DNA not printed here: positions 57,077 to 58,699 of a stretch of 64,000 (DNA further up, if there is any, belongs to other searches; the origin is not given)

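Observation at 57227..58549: Divergent IspH paralogue with substituted catalytic and substrate-contact residues, inside a prenylation gene cluster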

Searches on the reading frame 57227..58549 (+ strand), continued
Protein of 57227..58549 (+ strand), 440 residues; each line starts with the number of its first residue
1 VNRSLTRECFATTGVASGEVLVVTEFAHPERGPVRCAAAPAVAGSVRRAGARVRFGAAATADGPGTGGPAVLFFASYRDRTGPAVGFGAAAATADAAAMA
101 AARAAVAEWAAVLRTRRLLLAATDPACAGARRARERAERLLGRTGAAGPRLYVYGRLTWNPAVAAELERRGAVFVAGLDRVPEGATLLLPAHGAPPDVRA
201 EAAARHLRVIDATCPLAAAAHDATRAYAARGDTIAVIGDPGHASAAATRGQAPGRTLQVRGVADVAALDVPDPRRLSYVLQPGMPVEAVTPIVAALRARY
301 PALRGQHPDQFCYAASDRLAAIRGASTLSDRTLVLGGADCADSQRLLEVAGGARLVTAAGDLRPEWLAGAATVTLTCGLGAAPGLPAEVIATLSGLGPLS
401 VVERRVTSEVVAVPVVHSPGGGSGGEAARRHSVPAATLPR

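Call 56: find_homologous_proteins(query=L033:16-912:+, max_evalue=1e-30)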
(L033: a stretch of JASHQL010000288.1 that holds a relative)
Query L033:16-912:+ (299 aa): 8000 proteins with E <= 1e-30 among 8000 candidates; the best 120 are listed.
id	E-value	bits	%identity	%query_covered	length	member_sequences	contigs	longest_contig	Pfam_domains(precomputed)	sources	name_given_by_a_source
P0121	8.2e-168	575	91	99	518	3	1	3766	PF02401.24,PF01048.27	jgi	jgi:4-hydroxy-3-methylbut-2-en-1-yl diphosphate reductase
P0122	3.2e-147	507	82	98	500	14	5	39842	PF02401.24,PF01048.27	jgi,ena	-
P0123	5.0e-147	507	82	98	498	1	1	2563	PF02401.24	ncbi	-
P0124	5.1e-146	503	82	98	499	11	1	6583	PF02401.24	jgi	-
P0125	2.5e-145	501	82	98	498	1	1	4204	PF02401.24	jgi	jgi:4-hydroxy-3-methylbut-2-enyl diphosphate reductase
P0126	3.1e-145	501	82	98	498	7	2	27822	PF02401.24,PF01048.27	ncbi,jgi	ncbi:MAG: 4-hydroxy-3-methylbut-2-enyl diphosphate reductase [Streptosporangiaceae bacterium]|jgi:4-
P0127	3.3e-144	497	80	98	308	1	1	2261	PF02401.24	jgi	jgi:4-hydroxy-3-methylbut-2-en-1-yl diphosphate reductase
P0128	3.4e-144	497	80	98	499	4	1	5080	PF02401.24,PF01048.27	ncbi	-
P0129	7.1e-144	496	82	98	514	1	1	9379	PF02401.24,PF01048.27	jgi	jgi:4-hydroxy-3-methylbut-2-enyl diphosphate reductase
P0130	7.1e-144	496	81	98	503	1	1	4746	PF02401.24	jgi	jgi:4-hydroxy-3-methylbut-2-en-1-yl diphosphate reductase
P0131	2.7e-143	494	80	98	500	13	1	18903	PF02401.24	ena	-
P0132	4.5e-143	494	81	98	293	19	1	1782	PF02401.24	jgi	jgi:4-hydroxy-3-methylbut-2-enyl diphosphate reductase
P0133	1.0e-142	492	80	98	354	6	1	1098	PF02401.24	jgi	jgi:4-hydroxy-3-methylbut-2-enyl diphosphate reductase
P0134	1.0e-142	492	79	98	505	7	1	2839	PF02401.24,PF01048.27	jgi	-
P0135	2.2e-142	491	79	98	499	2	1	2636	PF02401.24,PF01048.27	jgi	jgi:4-hydroxy-3-methylbut-2-enyl diphosphate reductase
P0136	2.4e-142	491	79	98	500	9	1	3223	PF02401.24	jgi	-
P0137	2.7e-142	491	79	98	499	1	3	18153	PF02401.24,PF01048.27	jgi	jgi:4-hydroxy-3-methylbut-2-enyl diphosphate reductase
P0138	4.0e-142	490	80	98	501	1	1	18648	PF02401.24,PF01048.27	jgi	jgi:4-hydroxy-3-methylbut-2-enyl diphosphate reductase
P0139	4.7e-142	490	79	98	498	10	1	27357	PF02401.24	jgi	-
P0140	4.9e-142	490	81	98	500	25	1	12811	PF02401.24,PF01048.27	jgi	jgi:4-hydroxy-3-methylbut-2-en-1-yl diphosphate reductase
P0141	8.7e-142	489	80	98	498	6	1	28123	PF02401.24,PF01048.27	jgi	jgi:4-hydroxy-3-methylbut-2-enyl diphosphate reductase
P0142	9.6e-142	489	80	98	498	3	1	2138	PF02401.24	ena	-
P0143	1.2e-141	489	80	98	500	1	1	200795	PF02401.24,PF01048.27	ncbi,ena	-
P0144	1.2e-141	489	80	98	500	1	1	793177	PF02401.24,PF01048.27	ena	-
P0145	1.5e-141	489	79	98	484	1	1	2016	PF02401.24,PF01048.27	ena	-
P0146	2.1e-141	488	80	98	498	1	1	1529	PF02401.24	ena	-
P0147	2.2e-141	488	79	98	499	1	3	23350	PF02401.24,PF01048.27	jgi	jgi:4-hydroxy-3-methylbut-2-enyl diphosphate reductase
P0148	4.6e-141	487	79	98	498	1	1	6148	PF02401.24,PF01048.27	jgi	-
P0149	4.6e-141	487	80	98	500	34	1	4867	PF02401.24,PF01048.27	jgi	jgi:4-hydroxy-3-methylbut-2-enyl diphosphate reductase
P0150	4.8e-141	487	79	98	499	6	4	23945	PF02401.24,PF01048.27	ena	-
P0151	8.5e-141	486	78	98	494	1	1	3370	PF02401.24,PF01048.27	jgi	jgi:4-hydroxy-3-methylbut-2-enyl diphosphate reductase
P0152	3.1e-140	484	79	98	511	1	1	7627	PF02401.24,PF01048.27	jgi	jgi:4-hydroxy-3-methylbut-2-en-1-yl diphosphate reductase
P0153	3.4e-140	484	77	98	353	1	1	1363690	PF02401.24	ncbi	-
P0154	3.8e-140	484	78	98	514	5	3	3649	PF02401.24,PF01048.27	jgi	jgi:4-hydroxy-3-methylbut-2-enyl diphosphate reductase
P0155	5.2e-140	484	79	98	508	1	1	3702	PF02401.24,PF01048.27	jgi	jgi:4-hydroxy-3-methylbut-2-en-1-yl diphosphate reductase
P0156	5.9e-140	483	79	98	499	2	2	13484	PF02401.24,PF01048.27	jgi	jgi:4-hydroxy-3-methylbut-2-en-1-yl diphosphate reductase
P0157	6.7e-140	483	79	98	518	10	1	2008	PF02401.24,PF01048.27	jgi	jgi:4-hydroxy-3-methylbut-2-enyl diphosphate reductase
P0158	1.3e-139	482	78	98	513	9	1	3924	PF02401.24,PF01048.27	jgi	jgi:4-hydroxy-3-methylbut-2-en-1-yl diphosphate reductase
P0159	1.3e-139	482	78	98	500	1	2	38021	PF02401.24,PF01048.27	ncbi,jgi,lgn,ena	-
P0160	1.3e-139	482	78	98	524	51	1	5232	PF02401.24,PF01048.27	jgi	jgi:4-hydroxy-3-methylbut-2-en-1-yl diphosphate reductase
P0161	1.4e-139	482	78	98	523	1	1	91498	PF02401.24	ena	-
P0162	1.6e-139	482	79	98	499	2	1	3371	PF02401.24,PF01048.27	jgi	jgi:4-hydroxy-3-methylbut-2-enyl diphosphate reductase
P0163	1.7e-139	482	79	98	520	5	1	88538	PF02401.24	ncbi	-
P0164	1.8e-139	482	78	98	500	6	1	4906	PF02401.24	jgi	jgi:4-hydroxy-3-methylbut-2-enyl diphosphate reductase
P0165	1.8e-139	482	77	98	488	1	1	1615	PF02401.24,PF01048.27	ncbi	ncbi:MAG: 4-hydroxy-3-methylbut-2-enyl diphosphate reductase, partial [Streptosporangiaceae bacteriu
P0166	2.7e-139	481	79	98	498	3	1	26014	PF02401.24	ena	-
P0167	4.0e-139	481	77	98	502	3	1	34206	PF02401.24,PF01048.27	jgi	jgi:4-hydroxy-3-methylbut-2-en-1-yl diphosphate reductase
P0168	5.2e-139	480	78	98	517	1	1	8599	PF02401.24,PF01048.27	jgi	jgi:4-hydroxy-3-methylbut-2-en-1-yl diphosphate reductase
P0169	5.6e-139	480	79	98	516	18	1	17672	PF02401.24,PF01048.27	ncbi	-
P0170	7.3e-139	480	78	98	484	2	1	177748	PF02401.24,PF01048.27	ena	-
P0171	8.0e-139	480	77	98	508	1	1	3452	PF02401.24,PF01048.27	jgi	jgi:4-hydroxy-3-methylbut-2-enyl diphosphate reductase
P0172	9.7e-139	479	77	98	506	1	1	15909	PF02401.24,PF01048.27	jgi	jgi:4-hydroxy-3-methylbut-2-enyl diphosphate reductase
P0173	1.0e-138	479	78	98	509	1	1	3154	PF02401.24,PF01048.27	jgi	jgi:4-hydroxy-3-methylbut-2-enyl diphosphate reductase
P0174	1.1e-138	479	77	98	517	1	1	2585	PF02401.24,PF01048.27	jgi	jgi:4-hydroxy-3-methylbut-2-enyl diphosphate reductase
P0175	1.4e-138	479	77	98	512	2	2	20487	PF02401.24,PF01048.27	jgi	jgi:4-hydroxy-3-methylbut-2-enyl diphosphate reductase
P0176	1.5e-138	479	78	98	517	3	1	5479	PF02401.24,PF01048.27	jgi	jgi:4-hydroxy-3-methylbut-2-enyl diphosphate reductase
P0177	1.6e-138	479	77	98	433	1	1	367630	PF02401.24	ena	-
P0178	1.7e-138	479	77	98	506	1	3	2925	PF02401.24,PF01048.27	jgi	jgi:4-hydroxy-3-methylbut-2-enyl diphosphate reductase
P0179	1.7e-138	479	79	98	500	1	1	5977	PF02401.24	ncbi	ncbi:MAG: 4-hydroxy-3-methylbut-2-enyl diphosphate reductase [Actinomycetota bacterium]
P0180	1.9e-138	478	77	98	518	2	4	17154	PF02401.24,PF01048.27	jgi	jgi:4-hydroxy-3-methylbut-2-enyl diphosphate reductase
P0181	2.2e-138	478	78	98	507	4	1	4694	PF02401.24,PF01048.27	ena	-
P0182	2.3e-138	478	77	98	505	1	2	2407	PF02401.24,PF01048.27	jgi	jgi:4-hydroxy-3-methylbut-2-enyl diphosphate reductase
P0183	2.5e-138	478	78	98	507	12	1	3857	PF02401.24,PF01048.27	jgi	jgi:4-hydroxy-3-methylbut-2-enyl diphosphate reductase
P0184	2.8e-138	478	78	98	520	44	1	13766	PF02401.24,PF01048.27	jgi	-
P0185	2.9e-138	478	79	98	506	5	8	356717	PF02401.24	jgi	jgi:4-hydroxy-3-methylbut-2-enyl diphosphate reductase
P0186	3.3e-138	478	77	98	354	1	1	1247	PF02401.24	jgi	jgi:4-hydroxy-3-methylbut-2-enyl diphosphate reductase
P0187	5.3e-138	477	77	98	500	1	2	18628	PF02401.24,PF01048.27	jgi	jgi:4-hydroxy-3-methylbut-2-enyl diphosphate reductase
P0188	5.4e-138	477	77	98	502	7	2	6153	PF02401.24,PF01048.27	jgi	-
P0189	8.0e-138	476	77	98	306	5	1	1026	PF02401.24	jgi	jgi:4-hydroxy-3-methylbut-2-enyl diphosphate reductase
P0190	1.0e-137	476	77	98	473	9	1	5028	PF02401.24,PF01048.27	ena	-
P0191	1.0e-137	476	78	98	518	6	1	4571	PF02401.24,PF01048.27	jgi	jgi:4-hydroxy-3-methylbut-2-en-1-yl diphosphate reductase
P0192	1.0e-137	476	77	98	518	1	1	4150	PF02401.24,PF01048.27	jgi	jgi:4-hydroxy-3-methylbut-2-en-1-yl diphosphate reductase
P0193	1.0e-137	476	78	98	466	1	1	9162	PF02401.24,PF01048.27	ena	-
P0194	1.1e-137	476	77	98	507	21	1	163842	PF02401.24,PF01048.27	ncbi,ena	-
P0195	1.3e-137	476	78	98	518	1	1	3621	PF02401.24,PF01048.27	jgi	jgi:4-hydroxy-3-methylbut-2-en-1-yl diphosphate reductase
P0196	1.4e-137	476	77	98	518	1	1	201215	PF02401.24,PF01048.27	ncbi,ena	-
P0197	1.5e-137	476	78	98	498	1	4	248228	PF02401.24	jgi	jgi:4-hydroxy-3-methylbut-2-enyl diphosphate reductase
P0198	1.5e-137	475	74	98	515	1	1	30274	PF02401.24,PF01048.27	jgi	jgi:4-hydroxy-3-methylbut-2-enyl diphosphate reductase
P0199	1.6e-137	475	77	98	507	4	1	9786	PF02401.24,PF01048.27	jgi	jgi:4-hydroxy-3-methylbut-2-enyl diphosphate reductase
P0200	1.8e-137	475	77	98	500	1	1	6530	PF02401.24,PF01048.27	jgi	jgi:4-hydroxy-3-methylbut-2-enyl diphosphate reductase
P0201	2.0e-137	475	76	98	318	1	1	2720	PF02401.24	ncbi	ncbi:MAG: 4-hydroxy-3-methylbut-2-enyl diphosphate reductase, partial [Streptosporangiales bacterium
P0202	2.2e-137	475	76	98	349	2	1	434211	PF02401.24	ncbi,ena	-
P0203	2.4e-137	475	78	98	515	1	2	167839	PF02401.24,PF01048.27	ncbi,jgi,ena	jgi:4-hydroxy-3-methylbut-2-enyl diphosphate reductase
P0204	2.4e-137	475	72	98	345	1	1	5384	PF02401.24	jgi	jgi:4-hydroxy-3-methylbut-2-enyl diphosphate reductase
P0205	2.5e-137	475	76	98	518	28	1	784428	PF02401.24,PF01048.27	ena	-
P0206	2.6e-137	475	76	98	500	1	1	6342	PF02401.24,PF01048.27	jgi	jgi:4-hydroxy-3-methylbut-2-enyl diphosphate reductase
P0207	2.8e-137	475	77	98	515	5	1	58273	PF02401.24,PF01048.27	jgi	jgi:4-hydroxy-3-methylbut-2-enyl diphosphate reductase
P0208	2.9e-137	475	77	98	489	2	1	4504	PF02401.24,PF01048.27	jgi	jgi:4-hydroxy-3-methylbut-2-enyl diphosphate reductase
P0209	3.0e-137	475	78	98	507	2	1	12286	PF02401.24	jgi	jgi:4-hydroxy-3-methylbut-2-en-1-yl diphosphate reductase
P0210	3.0e-137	475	77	98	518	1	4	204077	PF02401.24,PF01048.27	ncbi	-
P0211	3.3e-137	474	74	98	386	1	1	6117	PF02401.24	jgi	jgi:4-hydroxy-3-methylbut-2-enyl diphosphate reductase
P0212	3.9e-137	474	77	98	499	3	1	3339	PF02401.24,PF01048.27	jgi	jgi:4-hydroxy-3-methylbut-2-en-1-yl diphosphate reductase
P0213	3.9e-137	474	76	98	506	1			PF02401.24,PF01048.27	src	-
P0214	4.1e-137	474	77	98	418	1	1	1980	PF02401.24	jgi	jgi:4-hydroxy-3-methylbut-2-enyl diphosphate reductase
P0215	4.2e-137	474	78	98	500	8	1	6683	PF02401.24,PF01048.27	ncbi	-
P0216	5.0e-137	474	78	98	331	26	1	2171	PF02401.24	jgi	jgi:4-hydroxy-3-methylbut-2-enyl diphosphate reductase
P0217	5.1e-137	474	77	98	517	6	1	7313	PF02401.24,PF01048.27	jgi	jgi:4-hydroxy-3-methylbut-2-enyl diphosphate reductase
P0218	5.4e-137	474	75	98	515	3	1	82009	PF02401.24,PF01048.27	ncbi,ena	-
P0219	6.2e-137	473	76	98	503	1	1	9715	PF02401.24,PF01048.27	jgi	jgi:4-hydroxy-3-methylbut-2-enyl diphosphate reductase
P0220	6.3e-137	473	77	98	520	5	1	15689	PF02401.24,PF01048.27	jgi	jgi:4-hydroxy-3-methylbut-2-enyl diphosphate reductase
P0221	6.4e-137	473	76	98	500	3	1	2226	PF02401.24,PF01048.27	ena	-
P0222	6.5e-137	473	77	98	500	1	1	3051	PF02401.24,PF01048.27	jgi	jgi:4-hydroxy-3-methylbut-2-enyl diphosphate reductase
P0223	7.9e-137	473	76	98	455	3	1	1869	PF02401.24,PF01048.27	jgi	jgi:4-hydroxy-3-methylbut-2-enyl diphosphate reductase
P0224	8.0e-137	473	78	98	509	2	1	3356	PF02401.24,PF01048.27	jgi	jgi:4-hydroxy-3-methylbut-2-en-1-yl diphosphate reductase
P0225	9.0e-137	473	76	98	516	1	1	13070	PF02401.24,PF01048.27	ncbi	-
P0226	9.2e-137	473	76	98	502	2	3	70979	PF02401.24,PF01048.27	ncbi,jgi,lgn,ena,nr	ncbi:MAG TPA: 4-hydroxy-3-methylbut-2-enyl diphosphate reductase [Streptosporangiaceae bacterium]|nr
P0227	1.0e-136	473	77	98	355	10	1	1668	PF02401.24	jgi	jgi:4-hydroxy-3-methylbut-2-enyl diphosphate reductase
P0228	1.1e-136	473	77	98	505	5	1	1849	PF02401.24,PF01048.27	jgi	-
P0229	1.1e-136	473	75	98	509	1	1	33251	PF02401.24,PF01048.27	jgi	jgi:4-hydroxy-3-methylbut-2-en-1-yl diphosphate reductase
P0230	1.2e-136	472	76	98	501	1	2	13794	PF02401.24,PF01048.27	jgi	jgi:4-hydroxy-3-methylbut-2-enyl diphosphate reductase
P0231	1.3e-136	472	77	98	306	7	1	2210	PF02401.24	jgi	jgi:4-hydroxy-3-methylbut-2-enyl diphosphate reductase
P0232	1.3e-136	472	76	98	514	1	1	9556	PF02401.24,PF01048.27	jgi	jgi:4-hydroxy-3-methylbut-2-enyl diphosphate reductase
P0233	1.3e-136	472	76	98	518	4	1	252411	PF02401.24,PF01048.27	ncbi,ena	-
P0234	1.4e-136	472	76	98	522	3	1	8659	PF02401.24,PF01048.27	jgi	jgi:4-hydroxy-3-methylbut-2-en-1-yl diphosphate reductase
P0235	1.6e-136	472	76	98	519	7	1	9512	PF02401.24,PF01048.27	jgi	jgi:4-hydroxy-3-methylbut-2-enyl diphosphate reductase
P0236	1.6e-136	472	73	98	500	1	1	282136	PF02401.24,PF01048.27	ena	-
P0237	1.7e-136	472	76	98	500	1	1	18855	PF02401.24,PF01048.27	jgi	jgi:4-hydroxy-3-methylbut-2-enyl diphosphate reductase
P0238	1.8e-136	472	78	98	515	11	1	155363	PF02401.24,PF01048.27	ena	-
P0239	1.8e-136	472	76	98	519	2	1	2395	PF02401.24,PF01048.27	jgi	-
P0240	2.1e-136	472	78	98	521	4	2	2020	PF02401.24,PF01048.27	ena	-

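Call 57: find_encoding_contigs(protein=P0001, flank=1000, max_places=3)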
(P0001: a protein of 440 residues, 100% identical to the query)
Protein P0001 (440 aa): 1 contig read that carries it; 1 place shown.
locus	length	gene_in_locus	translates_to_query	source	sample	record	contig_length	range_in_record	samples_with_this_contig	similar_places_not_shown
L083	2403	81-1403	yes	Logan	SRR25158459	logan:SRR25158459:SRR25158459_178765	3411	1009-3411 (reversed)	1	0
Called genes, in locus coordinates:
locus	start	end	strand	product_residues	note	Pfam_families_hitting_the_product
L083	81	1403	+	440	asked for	PF02401:LYTB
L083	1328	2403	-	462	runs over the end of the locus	PF27520:SP15_N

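Call 58: find_encoding_contigs(protein=P0226, flank=10000, max_places=6)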
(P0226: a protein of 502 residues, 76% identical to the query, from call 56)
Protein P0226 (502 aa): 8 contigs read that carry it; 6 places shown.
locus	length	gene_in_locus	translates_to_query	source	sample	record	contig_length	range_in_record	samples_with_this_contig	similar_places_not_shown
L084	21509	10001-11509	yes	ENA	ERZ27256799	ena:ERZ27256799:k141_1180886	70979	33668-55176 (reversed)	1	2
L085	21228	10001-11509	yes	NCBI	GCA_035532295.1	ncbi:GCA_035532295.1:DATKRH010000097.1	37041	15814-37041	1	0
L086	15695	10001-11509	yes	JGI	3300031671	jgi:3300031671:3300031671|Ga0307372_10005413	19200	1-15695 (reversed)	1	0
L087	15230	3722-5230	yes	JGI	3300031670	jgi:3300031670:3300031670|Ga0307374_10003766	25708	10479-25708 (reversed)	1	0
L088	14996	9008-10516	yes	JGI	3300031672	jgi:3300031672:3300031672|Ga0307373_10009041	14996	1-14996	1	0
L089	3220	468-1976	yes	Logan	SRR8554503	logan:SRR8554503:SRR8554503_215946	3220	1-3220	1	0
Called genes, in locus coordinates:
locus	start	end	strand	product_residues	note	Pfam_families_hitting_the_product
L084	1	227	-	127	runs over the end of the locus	PF05331:DUF742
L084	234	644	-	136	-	PF03259:Robl_LC7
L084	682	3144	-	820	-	PF08376:NIT, PF02518:HATPase_c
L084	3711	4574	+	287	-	PF00494:SQS_PSY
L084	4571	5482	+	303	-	PF00494:SQS_PSY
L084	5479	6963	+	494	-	PF00070:Pyr_redox (faint), PF00890:FAD_binding_2 (weak), PF01134:GIDA (weak), PF01266:DAO, PF01593:Amino_oxidase, PF07992:Pyr_redox_2 (weak), PF12831:FAD_oxidored, PF13450:NAD_binding_8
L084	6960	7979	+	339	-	PF00348:polyprenyl_synt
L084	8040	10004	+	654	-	PF13249:SQHop_cyclase_N, PF00432:Prenyltrans (faint), PF07678:TED_complement (faint), PF13243:SQHop_cyclase_C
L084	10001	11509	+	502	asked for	PF01048:PNP_UDP_1, PF02401:LYTB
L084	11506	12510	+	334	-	PF04055:Radical_SAM, PF11946:DUF3463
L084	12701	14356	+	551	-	PF13231:PMT_2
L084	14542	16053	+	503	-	PF12704:MacB_PCD, PF02687:FtsX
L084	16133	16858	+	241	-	PF00005:ABC_tran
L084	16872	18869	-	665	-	PF07228:SpoIIE, PF13581:HATPase_c_2, PF02518:HATPase_c (weak)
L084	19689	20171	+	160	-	PF04138:GtrA_DPMS_TM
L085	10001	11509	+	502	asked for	PF01048:PNP_UDP_1, PF02401:LYTB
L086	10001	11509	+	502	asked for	PF01048:PNP_UDP_1, PF02401:LYTB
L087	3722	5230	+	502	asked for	PF01048:PNP_UDP_1, PF02401:LYTB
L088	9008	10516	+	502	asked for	PF01048:PNP_UDP_1, PF02401:LYTB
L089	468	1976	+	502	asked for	PF01048:PNP_UDP_1, PF02401:LYTB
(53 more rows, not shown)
